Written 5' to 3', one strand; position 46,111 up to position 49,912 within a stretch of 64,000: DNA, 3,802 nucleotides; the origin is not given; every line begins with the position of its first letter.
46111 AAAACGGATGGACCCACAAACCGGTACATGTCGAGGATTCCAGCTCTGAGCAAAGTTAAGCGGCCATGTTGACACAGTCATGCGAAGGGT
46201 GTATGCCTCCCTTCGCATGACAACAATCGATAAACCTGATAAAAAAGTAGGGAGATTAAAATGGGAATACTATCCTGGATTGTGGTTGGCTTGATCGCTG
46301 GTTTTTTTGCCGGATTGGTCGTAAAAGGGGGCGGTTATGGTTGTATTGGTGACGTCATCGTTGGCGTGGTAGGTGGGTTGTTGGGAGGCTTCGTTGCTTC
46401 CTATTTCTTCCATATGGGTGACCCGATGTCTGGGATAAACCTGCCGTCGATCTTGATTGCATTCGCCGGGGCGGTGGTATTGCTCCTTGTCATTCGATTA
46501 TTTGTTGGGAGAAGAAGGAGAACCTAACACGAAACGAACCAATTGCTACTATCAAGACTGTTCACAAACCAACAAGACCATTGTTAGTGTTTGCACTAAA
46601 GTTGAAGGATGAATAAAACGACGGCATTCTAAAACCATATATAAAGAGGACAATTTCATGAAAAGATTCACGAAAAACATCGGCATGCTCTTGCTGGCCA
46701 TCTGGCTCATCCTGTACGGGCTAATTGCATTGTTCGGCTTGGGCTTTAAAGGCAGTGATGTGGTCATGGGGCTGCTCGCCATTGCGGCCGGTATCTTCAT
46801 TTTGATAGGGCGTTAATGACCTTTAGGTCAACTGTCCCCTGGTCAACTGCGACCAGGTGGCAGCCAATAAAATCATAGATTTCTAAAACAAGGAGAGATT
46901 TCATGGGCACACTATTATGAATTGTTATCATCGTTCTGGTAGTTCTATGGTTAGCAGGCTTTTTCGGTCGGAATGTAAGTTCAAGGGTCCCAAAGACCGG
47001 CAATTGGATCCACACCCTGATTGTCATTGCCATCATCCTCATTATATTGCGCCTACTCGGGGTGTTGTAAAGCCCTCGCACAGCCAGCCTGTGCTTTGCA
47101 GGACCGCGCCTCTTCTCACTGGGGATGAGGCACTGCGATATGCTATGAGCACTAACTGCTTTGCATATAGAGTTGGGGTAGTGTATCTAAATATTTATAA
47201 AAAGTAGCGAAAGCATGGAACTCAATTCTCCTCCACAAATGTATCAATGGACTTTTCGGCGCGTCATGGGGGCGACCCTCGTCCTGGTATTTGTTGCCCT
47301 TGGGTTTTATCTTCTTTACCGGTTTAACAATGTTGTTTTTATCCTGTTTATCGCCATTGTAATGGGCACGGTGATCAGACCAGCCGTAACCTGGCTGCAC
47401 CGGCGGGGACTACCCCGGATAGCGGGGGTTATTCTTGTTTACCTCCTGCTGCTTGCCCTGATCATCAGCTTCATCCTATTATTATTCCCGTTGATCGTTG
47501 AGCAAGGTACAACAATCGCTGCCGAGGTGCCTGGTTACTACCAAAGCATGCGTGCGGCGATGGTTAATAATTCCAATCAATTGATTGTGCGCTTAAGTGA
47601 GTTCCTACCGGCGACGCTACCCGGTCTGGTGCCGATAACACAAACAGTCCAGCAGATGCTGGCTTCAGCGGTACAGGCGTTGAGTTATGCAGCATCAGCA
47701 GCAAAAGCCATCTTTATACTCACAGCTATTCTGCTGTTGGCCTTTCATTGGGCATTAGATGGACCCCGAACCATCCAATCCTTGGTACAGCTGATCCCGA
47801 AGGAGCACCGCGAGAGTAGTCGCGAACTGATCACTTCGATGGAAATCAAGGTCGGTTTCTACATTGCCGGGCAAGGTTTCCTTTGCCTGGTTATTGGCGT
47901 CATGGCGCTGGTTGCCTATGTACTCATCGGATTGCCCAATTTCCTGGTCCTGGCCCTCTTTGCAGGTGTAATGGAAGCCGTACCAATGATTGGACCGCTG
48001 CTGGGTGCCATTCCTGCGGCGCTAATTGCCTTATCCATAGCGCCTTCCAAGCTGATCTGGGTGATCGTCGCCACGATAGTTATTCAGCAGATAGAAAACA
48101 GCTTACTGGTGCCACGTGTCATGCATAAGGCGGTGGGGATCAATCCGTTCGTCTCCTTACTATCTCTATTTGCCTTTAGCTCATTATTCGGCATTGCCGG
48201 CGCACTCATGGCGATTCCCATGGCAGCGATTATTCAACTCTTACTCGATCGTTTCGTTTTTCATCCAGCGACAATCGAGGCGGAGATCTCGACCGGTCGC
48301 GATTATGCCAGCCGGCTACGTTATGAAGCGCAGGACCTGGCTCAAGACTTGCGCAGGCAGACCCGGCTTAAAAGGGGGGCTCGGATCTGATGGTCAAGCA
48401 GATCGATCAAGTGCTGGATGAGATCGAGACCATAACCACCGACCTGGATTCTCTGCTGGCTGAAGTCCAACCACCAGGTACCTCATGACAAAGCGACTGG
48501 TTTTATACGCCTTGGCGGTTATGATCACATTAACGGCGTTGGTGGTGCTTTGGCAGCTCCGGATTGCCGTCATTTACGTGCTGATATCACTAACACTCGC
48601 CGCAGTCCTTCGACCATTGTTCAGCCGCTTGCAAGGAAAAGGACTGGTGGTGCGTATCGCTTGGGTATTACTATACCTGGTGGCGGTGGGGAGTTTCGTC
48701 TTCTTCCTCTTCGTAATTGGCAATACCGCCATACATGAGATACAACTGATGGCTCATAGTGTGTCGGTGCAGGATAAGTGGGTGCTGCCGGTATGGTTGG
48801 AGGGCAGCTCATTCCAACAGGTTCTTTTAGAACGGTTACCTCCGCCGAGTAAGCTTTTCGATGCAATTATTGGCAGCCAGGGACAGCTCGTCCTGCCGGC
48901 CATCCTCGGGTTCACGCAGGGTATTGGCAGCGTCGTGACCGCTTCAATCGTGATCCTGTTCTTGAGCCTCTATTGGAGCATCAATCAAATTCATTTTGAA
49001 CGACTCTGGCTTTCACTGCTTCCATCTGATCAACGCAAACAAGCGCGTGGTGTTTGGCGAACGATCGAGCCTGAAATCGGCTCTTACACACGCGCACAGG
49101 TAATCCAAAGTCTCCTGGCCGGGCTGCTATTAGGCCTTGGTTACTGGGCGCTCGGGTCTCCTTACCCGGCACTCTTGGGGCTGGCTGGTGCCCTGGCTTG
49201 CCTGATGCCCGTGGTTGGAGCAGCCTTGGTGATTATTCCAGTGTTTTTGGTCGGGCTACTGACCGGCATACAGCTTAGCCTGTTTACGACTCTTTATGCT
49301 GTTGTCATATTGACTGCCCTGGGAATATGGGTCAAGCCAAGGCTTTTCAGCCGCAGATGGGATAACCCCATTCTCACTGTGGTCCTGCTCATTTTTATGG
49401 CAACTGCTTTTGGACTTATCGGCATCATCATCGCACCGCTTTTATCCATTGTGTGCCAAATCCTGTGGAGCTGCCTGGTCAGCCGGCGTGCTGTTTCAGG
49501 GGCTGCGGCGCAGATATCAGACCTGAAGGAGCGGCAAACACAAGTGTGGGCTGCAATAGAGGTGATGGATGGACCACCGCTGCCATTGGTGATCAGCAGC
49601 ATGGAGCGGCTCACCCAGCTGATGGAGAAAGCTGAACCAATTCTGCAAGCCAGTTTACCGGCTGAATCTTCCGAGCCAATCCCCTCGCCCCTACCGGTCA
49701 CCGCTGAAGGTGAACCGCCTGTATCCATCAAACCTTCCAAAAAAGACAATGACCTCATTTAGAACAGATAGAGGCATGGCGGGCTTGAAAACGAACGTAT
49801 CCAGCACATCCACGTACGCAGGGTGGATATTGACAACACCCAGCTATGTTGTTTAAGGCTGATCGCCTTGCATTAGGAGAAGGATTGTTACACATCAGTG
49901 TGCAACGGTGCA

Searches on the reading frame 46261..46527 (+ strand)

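Call 55: search_protein_families(library=pfam, proteins=[window:46261-46527:+], max_evalue=0.01)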
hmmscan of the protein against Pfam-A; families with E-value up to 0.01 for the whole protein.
window:46261-46527:+ (88 aa): 2 families
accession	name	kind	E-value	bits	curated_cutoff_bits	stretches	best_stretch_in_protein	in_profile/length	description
PF04226.18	Transgly_assoc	-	1.9e-07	31.6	25.3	1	32-82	1-48/49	Transglycosylase associated protein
PF19382.4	DUF5957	-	0.0018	18.7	23.8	0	32-77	5-55/59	Family of unknown function (DUF5957)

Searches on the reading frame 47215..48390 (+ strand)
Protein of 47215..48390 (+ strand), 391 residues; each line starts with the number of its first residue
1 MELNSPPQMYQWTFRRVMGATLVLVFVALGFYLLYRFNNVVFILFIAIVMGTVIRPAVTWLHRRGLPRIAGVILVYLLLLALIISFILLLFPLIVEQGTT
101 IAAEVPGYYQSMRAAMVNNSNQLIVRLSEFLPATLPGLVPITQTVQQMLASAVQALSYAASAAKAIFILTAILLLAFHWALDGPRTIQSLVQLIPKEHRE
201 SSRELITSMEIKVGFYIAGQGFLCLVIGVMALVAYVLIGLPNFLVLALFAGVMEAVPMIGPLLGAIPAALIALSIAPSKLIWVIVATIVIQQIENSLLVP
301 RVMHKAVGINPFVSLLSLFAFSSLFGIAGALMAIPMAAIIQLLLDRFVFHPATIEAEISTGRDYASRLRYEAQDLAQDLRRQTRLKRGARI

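Call 6: search_protein_families(library=pfam, proteins=[window:47215-48390:+], max_evalue=0.001)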
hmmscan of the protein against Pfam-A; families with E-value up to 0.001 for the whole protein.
window:47215-48390:+ (391 aa): 1 family
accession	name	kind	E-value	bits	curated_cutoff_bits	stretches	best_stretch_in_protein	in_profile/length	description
PF01594.21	AI-2E_transport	-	2.9e-56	191.5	34.3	1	22-346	3-325/327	AI-2E family transporter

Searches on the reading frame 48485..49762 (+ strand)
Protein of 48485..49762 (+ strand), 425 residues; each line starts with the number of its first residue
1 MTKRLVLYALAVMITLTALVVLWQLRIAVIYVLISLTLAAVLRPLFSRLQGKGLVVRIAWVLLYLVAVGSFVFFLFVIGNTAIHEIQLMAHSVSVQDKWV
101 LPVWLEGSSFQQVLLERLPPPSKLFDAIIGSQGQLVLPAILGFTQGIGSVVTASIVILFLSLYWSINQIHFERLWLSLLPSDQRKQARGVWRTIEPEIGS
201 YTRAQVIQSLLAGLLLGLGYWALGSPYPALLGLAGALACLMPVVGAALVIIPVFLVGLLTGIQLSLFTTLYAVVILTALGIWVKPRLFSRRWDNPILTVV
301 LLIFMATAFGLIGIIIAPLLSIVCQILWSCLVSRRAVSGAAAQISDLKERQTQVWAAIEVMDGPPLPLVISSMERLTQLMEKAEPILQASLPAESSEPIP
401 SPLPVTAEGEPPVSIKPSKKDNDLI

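Call 6: search_protein_families(library=pfam, proteins=[window:48485-49762:+], max_evalue=0.001)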
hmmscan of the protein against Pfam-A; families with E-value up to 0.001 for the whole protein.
window:48485-49762:+ (425 aa): 1 family
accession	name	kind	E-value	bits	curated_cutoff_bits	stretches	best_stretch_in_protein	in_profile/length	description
PF01594.21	AI-2E_transport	-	8.4e-39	134.1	34.3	1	12-326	5-321/327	AI-2E family transporter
